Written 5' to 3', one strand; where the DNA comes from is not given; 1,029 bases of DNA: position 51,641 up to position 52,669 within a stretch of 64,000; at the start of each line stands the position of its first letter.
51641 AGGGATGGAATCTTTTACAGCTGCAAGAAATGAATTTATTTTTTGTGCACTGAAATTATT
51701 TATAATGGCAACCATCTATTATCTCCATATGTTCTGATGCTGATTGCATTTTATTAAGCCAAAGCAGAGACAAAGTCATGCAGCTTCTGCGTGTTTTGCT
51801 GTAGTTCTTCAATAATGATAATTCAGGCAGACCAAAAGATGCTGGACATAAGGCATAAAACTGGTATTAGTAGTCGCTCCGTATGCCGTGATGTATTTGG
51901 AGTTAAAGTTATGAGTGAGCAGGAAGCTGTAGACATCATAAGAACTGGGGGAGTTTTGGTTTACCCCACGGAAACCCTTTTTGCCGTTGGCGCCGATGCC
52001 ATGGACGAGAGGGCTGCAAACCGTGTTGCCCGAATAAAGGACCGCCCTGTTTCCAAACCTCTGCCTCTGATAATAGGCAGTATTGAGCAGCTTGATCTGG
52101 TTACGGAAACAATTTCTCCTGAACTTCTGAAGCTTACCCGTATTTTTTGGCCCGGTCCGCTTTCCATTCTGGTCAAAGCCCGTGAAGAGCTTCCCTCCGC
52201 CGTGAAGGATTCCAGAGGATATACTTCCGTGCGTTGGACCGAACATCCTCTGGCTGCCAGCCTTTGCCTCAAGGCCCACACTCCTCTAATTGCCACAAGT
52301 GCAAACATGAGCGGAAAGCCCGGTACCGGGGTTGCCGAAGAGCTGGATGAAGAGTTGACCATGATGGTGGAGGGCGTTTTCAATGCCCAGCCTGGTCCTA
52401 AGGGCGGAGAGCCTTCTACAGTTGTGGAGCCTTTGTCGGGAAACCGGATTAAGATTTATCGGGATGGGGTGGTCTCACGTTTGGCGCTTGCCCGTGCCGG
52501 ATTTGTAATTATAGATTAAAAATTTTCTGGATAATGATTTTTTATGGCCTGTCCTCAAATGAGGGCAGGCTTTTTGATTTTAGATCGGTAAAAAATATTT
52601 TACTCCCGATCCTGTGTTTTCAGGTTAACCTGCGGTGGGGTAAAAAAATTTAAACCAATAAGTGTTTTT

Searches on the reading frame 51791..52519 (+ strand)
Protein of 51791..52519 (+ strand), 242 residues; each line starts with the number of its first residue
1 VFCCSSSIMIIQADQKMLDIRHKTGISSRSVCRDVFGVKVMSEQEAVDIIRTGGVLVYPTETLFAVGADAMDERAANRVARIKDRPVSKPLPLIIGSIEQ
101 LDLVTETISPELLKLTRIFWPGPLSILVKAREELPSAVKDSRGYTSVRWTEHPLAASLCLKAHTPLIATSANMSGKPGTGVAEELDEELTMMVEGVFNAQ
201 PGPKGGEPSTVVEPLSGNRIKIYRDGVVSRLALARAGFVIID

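Call 17: search_protein_families(library=pfam, proteins=[window:51791-52519:+])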
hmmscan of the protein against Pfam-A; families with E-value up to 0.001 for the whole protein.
window:51791-52519:+ (242 aa): 1 family
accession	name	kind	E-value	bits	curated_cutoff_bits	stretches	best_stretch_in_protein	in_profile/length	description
PF01300.24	Sua5_yciO_yrdC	-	1.7e-44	151.8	25.1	1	49-226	2-178/178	Telomere recombination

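Call 20: find_homologous_proteins(query=window:51791-52519:+, max_evalue=1e-20)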
Query window:51791-52519:+ (242 aa): 197 proteins with E <= 1e-20 among 1068 candidates; the best 120 are listed.
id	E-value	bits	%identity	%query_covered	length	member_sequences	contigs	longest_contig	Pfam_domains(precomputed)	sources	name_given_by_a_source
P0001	9.0e-141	485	99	93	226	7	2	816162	PF01300.25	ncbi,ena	-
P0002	4.1e-119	414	87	91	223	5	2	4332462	PF01300.25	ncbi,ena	-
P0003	2.9e-110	385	87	83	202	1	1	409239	PF01300.25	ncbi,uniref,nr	ncbi:L-threonylcarbamoyladenylate synthase [Desulfovibrio sp. JC022]|uniref:L-threonylcarbamoyladeny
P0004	7.3e-109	381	85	83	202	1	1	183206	PF01300.25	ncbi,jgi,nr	ncbi:threonylcarbamoyl-AMP synthase [Marinifilum sp. JC120]|nr:threonylcarbamoyl-AMP synthase [Marin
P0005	4.7e-107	375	85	83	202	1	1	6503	PF01300.25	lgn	-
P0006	1.1e-105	371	85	83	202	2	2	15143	PF01300.25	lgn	-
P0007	4.3e-105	369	84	83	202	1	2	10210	PF01300.25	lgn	-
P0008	9.8e-105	367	84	83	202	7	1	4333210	PF01300.25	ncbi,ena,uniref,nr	ncbi:L-threonylcarbamoyladenylate synthase [Maridesulfovibrio sp.]|uniref:L-threonylcarbamoyladenyla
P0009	5.6e-104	365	84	83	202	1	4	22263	PF01300.25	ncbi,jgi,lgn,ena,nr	ncbi:MAG TPA: threonylcarbamoyl-AMP synthase [Desulfovibrio sp.]|nr:threonylcarbamoyl-AMP synthase [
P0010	1.1e-103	364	82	83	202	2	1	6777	PF01300.25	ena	-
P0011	7.0e-98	345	78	83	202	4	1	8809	PF01300.25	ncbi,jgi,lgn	-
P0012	4.5e-95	336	74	83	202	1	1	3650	PF01300.25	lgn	-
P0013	3.0e-94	333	75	83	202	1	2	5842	PF01300.25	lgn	-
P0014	6.0e-94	332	76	83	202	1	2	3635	PF01300.25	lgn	-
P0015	8.3e-94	332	75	83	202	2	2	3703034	PF01300.25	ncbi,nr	ncbi:L-threonylcarbamoyladenylate synthase [Maridesulfovibrio hydrothermalis]|nr:L-threonylcarbamoyl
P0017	1.2e-93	331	76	83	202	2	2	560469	PF01300.25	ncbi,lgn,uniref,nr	ncbi:L-threonylcarbamoyladenylate synthase [Maridesulfovibrio zosterae]|uniref:L-threonylcarbamoylad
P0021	3.6e-86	307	68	83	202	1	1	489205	PF01300.25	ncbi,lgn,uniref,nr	ncbi:L-threonylcarbamoyladenylate synthase [Maridesulfovibrio ferrireducens]|uniref:L-threonylcarbam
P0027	3.0e-79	284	65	83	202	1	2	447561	PF01300.25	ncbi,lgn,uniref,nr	ncbi:L-threonylcarbamoyladenylate synthase [Maridesulfovibrio frigidus]|uniref:L-threonylcarbamoylad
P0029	5.0e-70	254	57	83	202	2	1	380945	PF01300.25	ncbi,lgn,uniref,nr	ncbi:L-threonylcarbamoyladenylate synthase [Maridesulfovibrio bastinii]|uniref:L-threonylcarbamoylad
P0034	1.8e-58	216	55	81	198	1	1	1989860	PF01300.25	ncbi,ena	-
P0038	9.1e-57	210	56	82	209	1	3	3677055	PF01300.25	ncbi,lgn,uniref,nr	ncbi:L-threonylcarbamoyladenylate synthase [Desulfovibrio ferrophilus]|uniref:L-threonylcarbamoylade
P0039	6.4e-56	208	56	81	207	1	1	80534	PF01300.25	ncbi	ncbi:L-threonylcarbamoyladenylate synthase [Desulfocurvus sp. DL9XJH121]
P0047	6.1e-54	201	51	81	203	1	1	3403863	PF01300.25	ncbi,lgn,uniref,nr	ncbi:L-threonylcarbamoyladenylate synthase [Pseudodesulfovibrio portus]|uniref:L-threonylcarbamoylad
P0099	1.0e-49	187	51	82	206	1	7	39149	PF01300.25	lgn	-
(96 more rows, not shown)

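Call 21: find_encoding_contigs(protein=P0002, flank=4000, max_places=2)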
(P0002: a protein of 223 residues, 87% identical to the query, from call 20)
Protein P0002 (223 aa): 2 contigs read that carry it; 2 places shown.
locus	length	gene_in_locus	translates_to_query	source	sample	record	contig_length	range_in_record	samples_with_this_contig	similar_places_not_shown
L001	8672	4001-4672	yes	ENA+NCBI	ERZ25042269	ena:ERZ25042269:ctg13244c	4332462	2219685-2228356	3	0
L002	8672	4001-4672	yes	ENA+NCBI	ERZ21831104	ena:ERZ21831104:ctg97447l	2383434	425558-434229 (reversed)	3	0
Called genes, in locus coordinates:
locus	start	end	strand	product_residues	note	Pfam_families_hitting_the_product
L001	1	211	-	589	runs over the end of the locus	PF02895:H-kinase_dim (weak), PF02518:HATPase_c, PF01584:CheW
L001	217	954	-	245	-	-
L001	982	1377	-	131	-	PF00072:Response_reg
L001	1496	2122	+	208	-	PF00588:SpoU_methylase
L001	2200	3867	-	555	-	PF13641:Glyco_tranf_2_3, PF00535:Glycos_transf_2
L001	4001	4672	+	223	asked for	PF01300:Sua5_yciO_yrdC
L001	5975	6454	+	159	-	PF00293:NUDIX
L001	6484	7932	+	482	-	PF08323:Glyco_transf_5, PF13439:Glyco_transf_4 (faint), PF00534:Glycos_transf_1, PF13692:Glyco_trans_1_4, PF20706:GT4-conflict (weak)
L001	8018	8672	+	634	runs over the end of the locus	PF22019:GlgB_N (weak), PF02922:CBM_48, PF00128:Alpha-amylase, PF02806:Alpha-amylase_C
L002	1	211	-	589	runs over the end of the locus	PF02895:H-kinase_dim (weak), PF02518:HATPase_c, PF01584:CheW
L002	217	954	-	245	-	-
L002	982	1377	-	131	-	PF00072:Response_reg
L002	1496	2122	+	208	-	PF00588:SpoU_methylase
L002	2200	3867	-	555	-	PF13641:Glyco_tranf_2_3, PF00535:Glycos_transf_2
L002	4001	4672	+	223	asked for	PF01300:Sua5_yciO_yrdC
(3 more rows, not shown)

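Call 22: find_encoding_contigs(protein=P0008, flank=4000, max_places=2)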
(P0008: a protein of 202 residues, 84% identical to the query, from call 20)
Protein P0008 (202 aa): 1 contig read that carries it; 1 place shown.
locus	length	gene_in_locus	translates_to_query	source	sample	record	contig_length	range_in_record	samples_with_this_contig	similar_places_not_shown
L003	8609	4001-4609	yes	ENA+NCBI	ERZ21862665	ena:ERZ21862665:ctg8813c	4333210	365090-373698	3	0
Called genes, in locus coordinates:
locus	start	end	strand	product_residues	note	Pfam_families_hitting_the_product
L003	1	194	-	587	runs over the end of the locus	PF02895:H-kinase_dim (weak), PF02518:HATPase_c, PF01584:CheW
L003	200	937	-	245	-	-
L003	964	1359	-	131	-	PF00072:Response_reg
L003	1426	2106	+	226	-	PF00588:SpoU_methylase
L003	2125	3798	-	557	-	PF13641:Glyco_tranf_2_3, PF00535:Glycos_transf_2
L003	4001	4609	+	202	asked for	PF01300:Sua5_yciO_yrdC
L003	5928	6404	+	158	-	PF00293:NUDIX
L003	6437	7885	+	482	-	PF08323:Glyco_transf_5, PF00534:Glycos_transf_1, PF13692:Glyco_trans_1_4, PF20706:GT4-conflict (weak)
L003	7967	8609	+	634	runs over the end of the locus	PF02922:CBM_48, PF00128:Alpha-amylase, PF02806:Alpha-amylase_C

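Call 23: find_encoding_contigs(protein=P0015, flank=4000, max_places=2)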
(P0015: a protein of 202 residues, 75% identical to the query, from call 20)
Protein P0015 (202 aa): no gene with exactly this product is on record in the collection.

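Call 26: find_encoding_contigs(protein=P0017, flank=4000, max_places=1)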
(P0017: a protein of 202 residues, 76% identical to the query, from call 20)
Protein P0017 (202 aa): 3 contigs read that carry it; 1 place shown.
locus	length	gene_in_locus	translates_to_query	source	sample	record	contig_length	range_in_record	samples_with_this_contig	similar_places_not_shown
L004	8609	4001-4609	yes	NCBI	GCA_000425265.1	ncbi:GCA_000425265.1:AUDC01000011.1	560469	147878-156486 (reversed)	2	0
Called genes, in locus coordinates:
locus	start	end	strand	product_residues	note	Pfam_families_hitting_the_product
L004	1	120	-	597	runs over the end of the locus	PF02518:HATPase_c, PF01584:CheW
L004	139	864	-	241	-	-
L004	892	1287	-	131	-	PF00072:Response_reg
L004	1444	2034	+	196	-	PF00588:SpoU_methylase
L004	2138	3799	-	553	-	PF00535:Glycos_transf_2, PF13641:Glyco_tranf_2_3 (weak)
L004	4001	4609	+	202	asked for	PF01300:Sua5_yciO_yrdC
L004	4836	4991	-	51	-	-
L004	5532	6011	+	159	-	PF00293:NUDIX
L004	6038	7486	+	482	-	PF08323:Glyco_transf_5, PF00534:Glycos_transf_1, PF13692:Glyco_trans_1_4, PF20706:GT4-conflict (weak)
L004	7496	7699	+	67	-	-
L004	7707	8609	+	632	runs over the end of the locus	PF22019:GlgB_N (weak), PF02922:CBM_48, PF00128:Alpha-amylase, PF02806:Alpha-amylase_C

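Call 27: find_encoding_contigs(protein=P0021, flank=4000, max_places=1)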
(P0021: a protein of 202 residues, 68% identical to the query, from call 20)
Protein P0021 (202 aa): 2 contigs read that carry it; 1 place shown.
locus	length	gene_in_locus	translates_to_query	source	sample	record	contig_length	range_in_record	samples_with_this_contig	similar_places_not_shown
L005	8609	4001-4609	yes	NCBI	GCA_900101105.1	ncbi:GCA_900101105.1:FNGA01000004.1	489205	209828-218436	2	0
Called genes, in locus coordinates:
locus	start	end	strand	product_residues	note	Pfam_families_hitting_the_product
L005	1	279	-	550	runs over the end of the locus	PF02518:HATPase_c, PF01584:CheW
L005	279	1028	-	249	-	-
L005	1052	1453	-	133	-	PF00072:Response_reg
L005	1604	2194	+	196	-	PF00588:SpoU_methylase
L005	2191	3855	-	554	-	PF00535:Glycos_transf_2, PF13641:Glyco_tranf_2_3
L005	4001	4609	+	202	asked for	PF01300:Sua5_yciO_yrdC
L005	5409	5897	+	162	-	PF00293:NUDIX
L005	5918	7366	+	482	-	PF08323:Glyco_transf_5, PF00534:Glycos_transf_1, PF13692:Glyco_trans_1_4, PF20706:GT4-conflict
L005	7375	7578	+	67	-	-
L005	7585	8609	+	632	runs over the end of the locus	PF02922:CBM_48, PF00128:Alpha-amylase, PF02806:Alpha-amylase_C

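Call 28: find_encoding_contigs(protein=P0027, flank=4000, max_places=1)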
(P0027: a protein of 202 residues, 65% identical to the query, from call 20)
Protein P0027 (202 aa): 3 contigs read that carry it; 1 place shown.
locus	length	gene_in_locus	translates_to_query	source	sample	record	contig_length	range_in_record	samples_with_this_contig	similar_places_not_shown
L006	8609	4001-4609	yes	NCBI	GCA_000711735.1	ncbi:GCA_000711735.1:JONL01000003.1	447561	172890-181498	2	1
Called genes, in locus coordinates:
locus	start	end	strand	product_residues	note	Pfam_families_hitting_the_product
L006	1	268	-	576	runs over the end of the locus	PF02518:HATPase_c, PF01584:CheW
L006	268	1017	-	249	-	-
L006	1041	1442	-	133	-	PF00072:Response_reg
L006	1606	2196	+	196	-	PF00588:SpoU_methylase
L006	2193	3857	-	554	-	PF00535:Glycos_transf_2, PF13641:Glyco_tranf_2_3 (weak)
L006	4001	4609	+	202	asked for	PF01300:Sua5_yciO_yrdC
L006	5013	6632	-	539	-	PF02776:TPP_enzyme_N, PF00205:TPP_enzyme_M, PF02775:TPP_enzyme_C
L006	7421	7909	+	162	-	PF00293:NUDIX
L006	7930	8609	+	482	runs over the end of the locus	PF08323:Glyco_transf_5, PF13439:Glyco_transf_4 (faint), PF00534:Glycos_transf_1, PF13692:Glyco_trans_1_4, PF20706:GT4-conflict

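Call 29: find_encoding_contigs(protein=P0029, flank=4000, max_places=1)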
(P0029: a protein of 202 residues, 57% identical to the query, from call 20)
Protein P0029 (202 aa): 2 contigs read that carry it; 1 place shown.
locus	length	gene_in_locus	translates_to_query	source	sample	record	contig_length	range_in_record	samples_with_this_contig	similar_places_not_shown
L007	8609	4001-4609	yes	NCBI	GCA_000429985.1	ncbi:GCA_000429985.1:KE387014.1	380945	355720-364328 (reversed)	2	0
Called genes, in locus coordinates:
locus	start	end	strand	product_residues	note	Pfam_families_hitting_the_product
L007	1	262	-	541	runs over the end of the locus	PF02895:H-kinase_dim (weak), PF02518:HATPase_c, PF01584:CheW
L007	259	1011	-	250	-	-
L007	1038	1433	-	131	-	PF00072:Response_reg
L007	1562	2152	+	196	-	PF00588:SpoU_methylase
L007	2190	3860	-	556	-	PF00535:Glycos_transf_2, PF13641:Glyco_tranf_2_3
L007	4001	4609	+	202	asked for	PF01300:Sua5_yciO_yrdC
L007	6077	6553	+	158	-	PF00293:NUDIX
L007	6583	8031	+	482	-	PF08323:Glyco_transf_5, PF20706:GT4-conflict, PF00534:Glycos_transf_1, PF13692:Glyco_trans_1_4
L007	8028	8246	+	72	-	-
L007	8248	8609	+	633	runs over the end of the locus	PF22019:GlgB_N (weak), PF02922:CBM_48, PF00128:Alpha-amylase, PF02806:Alpha-amylase_C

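Call 50: find_encoding_contigs(protein=P0038, flank=4000, max_places=1)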
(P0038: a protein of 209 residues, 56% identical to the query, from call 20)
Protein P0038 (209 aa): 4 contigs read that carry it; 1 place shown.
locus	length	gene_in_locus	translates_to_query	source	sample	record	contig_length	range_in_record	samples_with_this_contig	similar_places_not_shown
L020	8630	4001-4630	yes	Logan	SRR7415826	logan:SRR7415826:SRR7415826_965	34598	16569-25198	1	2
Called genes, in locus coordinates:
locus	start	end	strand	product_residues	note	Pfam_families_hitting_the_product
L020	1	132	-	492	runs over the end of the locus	PF00939:Na_sulph_symp, PF03600:CitMHS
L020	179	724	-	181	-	PF00571:CBS (faint)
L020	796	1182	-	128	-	PF00072:Response_reg (weak)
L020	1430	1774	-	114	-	-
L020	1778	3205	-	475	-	PF00989:PAS (weak), PF13188:PAS_8 (faint), PF13426:PAS_9 (weak), PF00158:Sigma54_activat, PF14532:Sigma54_activ_2, PF07728:AAA_5 (faint), PF25601:AAA_lid_14, PF02954:HTH_8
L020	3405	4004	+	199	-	PF00588:SpoU_methylase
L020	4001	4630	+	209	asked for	PF01300:Sua5_yciO_yrdC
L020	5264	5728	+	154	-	PF00293:NUDIX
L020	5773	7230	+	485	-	PF08323:Glyco_transf_5, PF00534:Glycos_transf_1, PF13692:Glyco_trans_1_4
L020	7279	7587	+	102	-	PF02922:CBM_48, PF16561:AMPK1_CBM (weak)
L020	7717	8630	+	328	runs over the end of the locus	PF04166:PdxA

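Call 51: find_encoding_contigs(protein=P0047, flank=4000, max_places=1)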
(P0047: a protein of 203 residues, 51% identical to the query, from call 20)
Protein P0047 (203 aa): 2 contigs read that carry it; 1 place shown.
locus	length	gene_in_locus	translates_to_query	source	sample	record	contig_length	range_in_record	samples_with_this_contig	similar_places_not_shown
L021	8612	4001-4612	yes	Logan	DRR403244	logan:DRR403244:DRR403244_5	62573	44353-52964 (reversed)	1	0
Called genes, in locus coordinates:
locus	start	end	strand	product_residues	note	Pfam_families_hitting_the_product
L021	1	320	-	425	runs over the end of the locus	PF06180:CbiK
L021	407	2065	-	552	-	PF02518:HATPase_c, PF01584:CheW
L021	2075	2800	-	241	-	PF01627:Hpt (weak)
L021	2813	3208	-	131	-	PF00072:Response_reg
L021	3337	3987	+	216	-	PF00588:SpoU_methylase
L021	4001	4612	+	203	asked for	PF01300:Sua5_yciO_yrdC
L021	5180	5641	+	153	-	PF00293:NUDIX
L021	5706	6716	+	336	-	PF04166:PdxA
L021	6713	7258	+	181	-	PF00702:Hydrolase (weak), PF13242:Hydrolase_like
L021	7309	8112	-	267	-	PF13431:TPR_17 (faint), PF13414:TPR_11 (faint), PF13428:TPR_14 (faint), PF14559:TPR_19 (weak), PF13432:TPR_16 (weak), PF13181:TPR_8 (weak), PF13424:TPR_12 (weak), PF00515:TPR_1 (weak), +4 more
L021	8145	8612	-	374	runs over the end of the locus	PF00988:CPSase_sm_chain, PF00117:GATase, PF07722:Peptidase_C26 (faint)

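Call 52: find_encoding_contigs(protein=P0034, flank=4000, max_places=1)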
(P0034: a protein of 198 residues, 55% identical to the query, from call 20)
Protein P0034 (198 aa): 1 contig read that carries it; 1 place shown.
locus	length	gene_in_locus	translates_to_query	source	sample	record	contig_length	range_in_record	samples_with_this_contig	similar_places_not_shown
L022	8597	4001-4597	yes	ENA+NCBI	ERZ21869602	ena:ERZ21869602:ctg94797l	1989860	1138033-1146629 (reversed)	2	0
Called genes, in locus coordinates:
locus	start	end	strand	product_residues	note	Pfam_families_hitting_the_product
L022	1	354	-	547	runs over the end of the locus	PF02895:H-kinase_dim (faint), PF02518:HATPase_c, PF01584:CheW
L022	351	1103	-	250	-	PF01627:Hpt (weak)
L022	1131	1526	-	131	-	PF00072:Response_reg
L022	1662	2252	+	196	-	PF00588:SpoU_methylase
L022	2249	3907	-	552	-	PF00535:Glycos_transf_2, PF13641:Glyco_tranf_2_3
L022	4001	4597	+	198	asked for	PF01300:Sua5_yciO_yrdC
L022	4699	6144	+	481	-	PF00072:Response_reg, PF00512:HisKA, PF13581:HATPase_c_2 (weak), PF02518:HATPase_c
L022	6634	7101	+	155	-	PF00293:NUDIX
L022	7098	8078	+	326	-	PF04166:PdxA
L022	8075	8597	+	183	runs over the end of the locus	PF08645:PNK3P (weak), PF00702:Hydrolase (weak), PF13242:Hydrolase_like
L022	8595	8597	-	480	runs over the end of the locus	PF00890:FAD_binding_2, PF01266:DAO (faint), PF00890:FAD_binding_2 (weak)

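Call 59: find_homologous_proteins(query=L020:1778-3205:-, max_evalue=1e-40)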
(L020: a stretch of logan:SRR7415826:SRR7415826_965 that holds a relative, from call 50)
Query L020:1778-3205:- (475 aa): 8000 proteins with E <= 1e-40 among 8000 candidates; the best 120 are listed.
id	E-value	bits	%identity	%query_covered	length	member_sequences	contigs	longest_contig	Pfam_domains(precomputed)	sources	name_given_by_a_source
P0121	0.0e+0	1074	100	100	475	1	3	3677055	PF13426.14,PF13188.14,PF00158.33,PF25601.2,PF02954.26,PF00989.32,PF14532.13,PF07728.21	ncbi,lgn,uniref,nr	ncbi:sigma-54 interaction domain-containing protein [Desulfovibrio ferrophilus]|uniref:PAS modulated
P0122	2.2e-255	866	80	100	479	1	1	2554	PF00158.33,PF25601.2,PF02954.26,PF14532.13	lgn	-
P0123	3.5e-248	842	77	99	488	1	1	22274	PF13426.14,PF00158.33,PF25601.2,PF02954.26,PF08448.17,PF14532.13,PF07728.21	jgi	-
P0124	2.8e-228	776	72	97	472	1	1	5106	PF13426.14,PF00158.33,PF25601.2,PF02954.26,PF08448.17,PF14532.13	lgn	-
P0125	4.6e-223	759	70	99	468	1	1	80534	PF13426.14,PF00158.33,PF25601.2,PF02954.26,PF08448.17,PF14532.13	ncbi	ncbi:sigma-54 interaction domain-containing protein [Desulfocurvus sp. DL9XJH121]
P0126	3.1e-221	753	71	98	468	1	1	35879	PF13426.14,PF00158.33,PF25601.2,PF02954.26,PF08448.17,PF14532.13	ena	-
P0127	2.5e-207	707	67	98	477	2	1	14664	PF00158.33,PF25601.2,PF02954.26,PF08448.17,PF00004.36,PF14532.13,PF07728.21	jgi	jgi:transcriptional regulator with PAS, ATPase and Fis domain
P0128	1.4e-202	692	64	99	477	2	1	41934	PF13426.14,PF00158.33,PF25601.2,PF02954.26,PF08448.17,PF00004.36,PF14532.13,PF07728.21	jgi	-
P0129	3.3e-199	681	62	98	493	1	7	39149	PF13426.14,PF00158.33,PF25601.2,PF02954.26,PF08448.17,PF00004.36,PF00989.32,PF14532.13,PF07728.21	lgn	-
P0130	5.9e-182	624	58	98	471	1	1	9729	PF13426.14,PF00158.33,PF25601.2,PF02954.26,PF08448.17,PF00989.32,PF14532.13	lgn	-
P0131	1.3e-181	623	58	97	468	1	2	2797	PF13426.14,PF13188.14,PF00158.33,PF25601.2,PF02954.26,PF08448.17,PF00989.32,PF14532.13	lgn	-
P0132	1.4e-181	622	58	98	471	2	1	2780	PF13426.14,PF00158.33,PF25601.2,PF02954.26,PF08448.17,PF00989.32,PF14532.13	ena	-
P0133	4.2e-180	618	58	96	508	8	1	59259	PF13426.14,PF00158.33,PF25601.2,PF02954.26,PF08448.17,PF00989.32,PF14532.13,PF13191.13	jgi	-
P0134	8.2e-180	617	58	96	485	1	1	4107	PF13426.14,PF00158.33,PF25601.2,PF02954.26,PF08448.17,PF14532.13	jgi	jgi:PAS domain S-box-containing protein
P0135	1.1e-179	616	57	99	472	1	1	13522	PF13426.14,PF00158.33,PF25601.2,PF02954.26,PF18024.8,PF08448.17,PF00989.32,PF14532.13,PF13191.13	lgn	-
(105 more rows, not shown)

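Call 60: find_encoding_contigs(protein=P0039, flank=5000, max_places=1)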
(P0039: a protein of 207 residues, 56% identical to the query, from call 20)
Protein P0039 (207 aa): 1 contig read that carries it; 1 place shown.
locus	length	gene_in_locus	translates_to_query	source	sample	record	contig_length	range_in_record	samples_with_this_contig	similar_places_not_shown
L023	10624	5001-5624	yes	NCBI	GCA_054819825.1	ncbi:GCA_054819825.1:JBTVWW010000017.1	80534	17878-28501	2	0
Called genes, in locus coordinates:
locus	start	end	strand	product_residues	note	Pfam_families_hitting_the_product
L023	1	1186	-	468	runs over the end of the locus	PF08448:PAS_4, PF13426:PAS_9, PF00158:Sigma54_activat, PF14532:Sigma54_activ_2, PF25601:AAA_lid_14, PF02954:HTH_8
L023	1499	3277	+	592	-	PF02743:dCache_1, PF00512:HisKA (weak), PF02518:HATPase_c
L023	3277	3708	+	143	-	PF00072:Response_reg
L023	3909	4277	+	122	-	PF00072:Response_reg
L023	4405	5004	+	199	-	PF00588:SpoU_methylase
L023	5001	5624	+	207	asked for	PF01300:Sua5_yciO_yrdC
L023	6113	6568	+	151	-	PF00293:NUDIX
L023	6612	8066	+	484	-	PF08323:Glyco_transf_5, PF00534:Glycos_transf_1, PF13692:Glyco_trans_1_4, PF20706:GT4-conflict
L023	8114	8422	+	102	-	PF16561:AMPK1_CBM (weak), PF02922:CBM_48 (weak)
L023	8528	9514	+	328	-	PF04166:PdxA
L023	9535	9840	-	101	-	-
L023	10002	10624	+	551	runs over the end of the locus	PF13524:Glyco_trans_1_2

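Call 61: find_encoding_contigs(protein=P0099, flank=5000, max_places=1)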
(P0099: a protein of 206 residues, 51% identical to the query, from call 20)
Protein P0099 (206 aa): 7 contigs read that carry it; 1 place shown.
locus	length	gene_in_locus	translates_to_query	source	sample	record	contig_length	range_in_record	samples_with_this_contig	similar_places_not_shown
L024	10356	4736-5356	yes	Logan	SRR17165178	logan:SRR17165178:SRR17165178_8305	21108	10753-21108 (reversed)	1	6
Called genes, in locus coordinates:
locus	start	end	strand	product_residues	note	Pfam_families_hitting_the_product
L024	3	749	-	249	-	?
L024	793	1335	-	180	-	PF00571:CBS (faint)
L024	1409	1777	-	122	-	-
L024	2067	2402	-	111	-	-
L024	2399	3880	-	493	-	PF00989:PAS (weak), PF08448:PAS_4 (weak), PF13426:PAS_9, PF00158:Sigma54_activat, PF14532:Sigma54_activ_2, PF00004:AAA (weak), PF25601:AAA_lid_14, PF02954:HTH_8, +1 more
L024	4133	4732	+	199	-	PF00588:SpoU_methylase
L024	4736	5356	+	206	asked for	PF01300:Sua5_yciO_yrdC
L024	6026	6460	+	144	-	PF00293:NUDIX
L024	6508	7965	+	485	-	PF08323:Glyco_transf_5, PF13439:Glyco_transf_4 (weak), PF13579:Glyco_trans_4_4 (weak), PF00534:Glycos_transf_1, PF13692:Glyco_trans_1_4, PF20706:GT4-conflict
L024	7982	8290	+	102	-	PF16561:AMPK1_CBM (weak), PF02922:CBM_48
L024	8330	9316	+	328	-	PF04166:PdxA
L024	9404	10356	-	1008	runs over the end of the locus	PF13524:Glyco_trans_1_2, PF13489:Methyltransf_23 (weak), PF08241:Methyltransf_11, PF08242:Methyltransf_12 (weak), PF13649:Methyltransf_25, PF13847:Methyltransf_31 (weak)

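Call 74: find_homologous_proteins(query=L020:2756-3205:-, max_evalue=0.00001)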
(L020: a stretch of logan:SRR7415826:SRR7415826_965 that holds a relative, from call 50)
Query L020:2756-3205:- (150 aa): 3 proteins with E <= 0.00001 among 18 candidates.
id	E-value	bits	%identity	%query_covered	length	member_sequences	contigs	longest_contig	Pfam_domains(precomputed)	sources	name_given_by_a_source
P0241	1.1e-45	173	58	90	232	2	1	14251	PF00158.33,PF08448.17,PF14532.13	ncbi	-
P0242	6.9e-33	131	44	88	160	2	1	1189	PF13426.14,PF08448.17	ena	-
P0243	4.1e-25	106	66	49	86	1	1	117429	-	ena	-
